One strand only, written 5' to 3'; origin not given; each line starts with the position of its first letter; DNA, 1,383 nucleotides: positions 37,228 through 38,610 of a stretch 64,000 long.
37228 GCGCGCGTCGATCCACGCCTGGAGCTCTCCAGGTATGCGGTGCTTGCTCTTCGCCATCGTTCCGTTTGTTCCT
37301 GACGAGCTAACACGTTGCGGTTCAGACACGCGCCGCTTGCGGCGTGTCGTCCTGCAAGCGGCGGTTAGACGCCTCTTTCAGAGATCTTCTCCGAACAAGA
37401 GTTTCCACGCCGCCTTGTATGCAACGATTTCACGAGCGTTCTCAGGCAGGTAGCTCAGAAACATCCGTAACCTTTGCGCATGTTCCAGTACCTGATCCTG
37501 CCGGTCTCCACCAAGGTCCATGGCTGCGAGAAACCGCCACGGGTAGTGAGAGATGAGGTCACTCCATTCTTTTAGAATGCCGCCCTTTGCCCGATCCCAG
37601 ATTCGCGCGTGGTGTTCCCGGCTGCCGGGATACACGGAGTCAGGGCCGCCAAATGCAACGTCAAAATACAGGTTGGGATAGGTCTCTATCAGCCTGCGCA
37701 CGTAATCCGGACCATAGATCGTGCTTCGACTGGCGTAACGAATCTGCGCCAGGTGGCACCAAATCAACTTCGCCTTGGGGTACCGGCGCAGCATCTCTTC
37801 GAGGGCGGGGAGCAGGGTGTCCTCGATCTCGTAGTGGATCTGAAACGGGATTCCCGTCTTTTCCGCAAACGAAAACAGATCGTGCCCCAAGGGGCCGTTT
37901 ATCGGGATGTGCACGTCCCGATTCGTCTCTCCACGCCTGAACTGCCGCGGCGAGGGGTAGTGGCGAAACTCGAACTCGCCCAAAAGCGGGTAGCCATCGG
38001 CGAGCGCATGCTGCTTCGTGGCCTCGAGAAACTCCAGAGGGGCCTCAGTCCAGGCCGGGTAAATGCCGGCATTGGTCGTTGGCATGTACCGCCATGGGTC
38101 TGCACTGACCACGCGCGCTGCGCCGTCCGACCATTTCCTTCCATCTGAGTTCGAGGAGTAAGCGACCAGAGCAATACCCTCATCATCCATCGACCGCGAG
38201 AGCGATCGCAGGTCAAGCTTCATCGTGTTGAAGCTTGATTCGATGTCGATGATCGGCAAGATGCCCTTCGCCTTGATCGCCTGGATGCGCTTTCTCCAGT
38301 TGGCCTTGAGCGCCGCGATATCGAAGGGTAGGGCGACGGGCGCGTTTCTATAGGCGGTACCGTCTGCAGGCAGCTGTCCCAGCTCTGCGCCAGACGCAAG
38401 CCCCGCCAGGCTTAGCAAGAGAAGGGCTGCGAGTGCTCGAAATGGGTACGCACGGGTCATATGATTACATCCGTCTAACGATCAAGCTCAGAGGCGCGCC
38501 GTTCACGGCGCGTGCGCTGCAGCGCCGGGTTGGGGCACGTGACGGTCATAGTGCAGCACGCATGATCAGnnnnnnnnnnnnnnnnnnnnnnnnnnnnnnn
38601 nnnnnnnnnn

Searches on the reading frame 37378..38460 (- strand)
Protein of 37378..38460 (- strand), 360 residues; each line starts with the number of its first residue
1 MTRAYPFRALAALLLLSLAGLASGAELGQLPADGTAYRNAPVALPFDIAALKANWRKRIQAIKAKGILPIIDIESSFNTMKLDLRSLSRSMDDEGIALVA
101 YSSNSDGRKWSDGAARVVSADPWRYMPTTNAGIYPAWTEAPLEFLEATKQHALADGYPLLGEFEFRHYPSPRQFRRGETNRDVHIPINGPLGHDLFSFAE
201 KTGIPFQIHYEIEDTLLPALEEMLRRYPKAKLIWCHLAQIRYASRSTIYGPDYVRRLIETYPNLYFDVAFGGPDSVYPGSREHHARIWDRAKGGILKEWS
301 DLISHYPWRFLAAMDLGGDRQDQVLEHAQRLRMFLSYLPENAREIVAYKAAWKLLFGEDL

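Call 10: search_protein_families(library=pfam, proteins=[window:37378-38460:-], max_evalue=0.001)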
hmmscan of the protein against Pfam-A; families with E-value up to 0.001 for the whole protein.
window:37378-38460:- (360 aa): 1 family
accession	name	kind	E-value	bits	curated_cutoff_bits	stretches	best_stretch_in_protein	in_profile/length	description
PF04909.20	Amidohydro_2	-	2.1e-10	41.3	26.4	1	153-291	106-232/289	Amidohydrolase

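Call 49: find_homologous_proteins(query=window:37378-38460:-, max_evalue=1e-20)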
Query window:37378-38460:- (360 aa): 896 proteins with E <= 1e-20 among 8000 candidates; the best 120 are listed.
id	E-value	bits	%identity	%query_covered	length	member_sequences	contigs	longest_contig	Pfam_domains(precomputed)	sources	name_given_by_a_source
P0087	9.1e-244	826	100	100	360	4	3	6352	PF04909.21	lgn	-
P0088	5.4e-190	649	79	95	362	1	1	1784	PF04909.21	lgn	-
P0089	6.9e-177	606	73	100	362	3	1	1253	PF04909.21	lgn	-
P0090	4.7e-176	604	72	94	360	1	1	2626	PF04909.21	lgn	-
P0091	1.3e-169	582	77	88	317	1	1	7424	PF04909.21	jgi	jgi:hypothetical protein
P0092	1.1e-162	560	68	98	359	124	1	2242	PF04909.21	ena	-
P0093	2.5e-160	552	65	100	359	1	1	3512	PF04909.21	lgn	-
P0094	2.0e-159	549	66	96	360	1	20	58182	PF04909.21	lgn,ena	-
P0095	8.5e-159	547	66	98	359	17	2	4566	PF04909.21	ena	-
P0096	1.0e-158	547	65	98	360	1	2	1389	PF04909.21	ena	-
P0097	2.5e-158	545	68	100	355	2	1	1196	PF04909.21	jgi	-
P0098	6.9e-158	544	66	98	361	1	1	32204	PF04909.21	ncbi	-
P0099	1.6e-157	543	67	98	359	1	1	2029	PF04909.21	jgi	jgi:hypothetical protein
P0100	1.9e-157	542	67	94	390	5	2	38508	PF04909.21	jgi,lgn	-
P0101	5.5e-157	541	67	97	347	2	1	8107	PF04909.21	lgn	-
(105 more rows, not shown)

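Call 51: find_encoding_contigs(protein=P0087, flank=10000, max_places=3)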
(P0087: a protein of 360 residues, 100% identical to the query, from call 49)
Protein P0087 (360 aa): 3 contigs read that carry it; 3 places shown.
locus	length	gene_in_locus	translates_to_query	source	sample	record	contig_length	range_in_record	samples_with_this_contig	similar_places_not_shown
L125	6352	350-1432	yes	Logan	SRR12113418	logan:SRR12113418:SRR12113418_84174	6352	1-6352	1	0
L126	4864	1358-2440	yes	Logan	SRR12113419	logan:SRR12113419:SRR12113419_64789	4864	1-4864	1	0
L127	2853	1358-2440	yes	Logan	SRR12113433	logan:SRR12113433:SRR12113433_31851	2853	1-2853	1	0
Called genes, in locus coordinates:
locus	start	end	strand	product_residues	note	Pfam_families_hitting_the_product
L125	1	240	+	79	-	?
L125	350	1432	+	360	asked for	PF04909:Amidohydro_2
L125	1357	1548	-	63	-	-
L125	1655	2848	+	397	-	PF07977:FabA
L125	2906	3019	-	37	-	-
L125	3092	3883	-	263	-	PF00561:Abhydrolase_1, PF12697:Abhydrolase_6, PF03096:Ndr (weak), PF12146:Hydrolase_4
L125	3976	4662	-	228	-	PF02798:GST_N (weak), PF13409:GST_N_2, PF13417:GST_N_3, PF22041:GST_C_7, PF00043:GST_C (weak), PF13410:GST_C_2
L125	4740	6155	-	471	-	PF20695:UbiD_N, PF01977:UbiD, PF20696:UbiD_C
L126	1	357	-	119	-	?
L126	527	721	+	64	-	-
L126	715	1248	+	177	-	PF12146:Hydrolase_4 (faint)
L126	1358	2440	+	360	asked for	PF04909:Amidohydro_2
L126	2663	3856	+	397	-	PF07977:FabA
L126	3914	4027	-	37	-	-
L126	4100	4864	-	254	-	?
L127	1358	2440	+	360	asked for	PF04909:Amidohydro_2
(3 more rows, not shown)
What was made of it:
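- Tried and rejected: The contigs were recovered through the neighbouring amidohydrolase instead (calls 49, 51).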

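Call 52: find_encoding_contigs(protein=P0091, flank=10000, max_places=2)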
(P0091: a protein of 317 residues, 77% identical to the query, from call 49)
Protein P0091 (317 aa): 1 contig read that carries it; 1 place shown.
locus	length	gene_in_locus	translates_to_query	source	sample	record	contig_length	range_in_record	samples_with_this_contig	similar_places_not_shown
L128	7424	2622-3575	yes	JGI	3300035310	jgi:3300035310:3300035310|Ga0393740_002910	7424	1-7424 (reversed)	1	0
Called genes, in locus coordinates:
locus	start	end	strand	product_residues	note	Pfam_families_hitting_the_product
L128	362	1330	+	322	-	PF01551:Peptidase_M23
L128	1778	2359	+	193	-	-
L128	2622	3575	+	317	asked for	PF04909:Amidohydro_2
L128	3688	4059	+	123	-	PF07883:Cupin_2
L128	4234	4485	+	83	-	-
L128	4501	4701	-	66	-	-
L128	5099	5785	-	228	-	PF12762:DDE_Tnp_IS1595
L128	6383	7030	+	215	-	PF18929:DUF5678 (weak)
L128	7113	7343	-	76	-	-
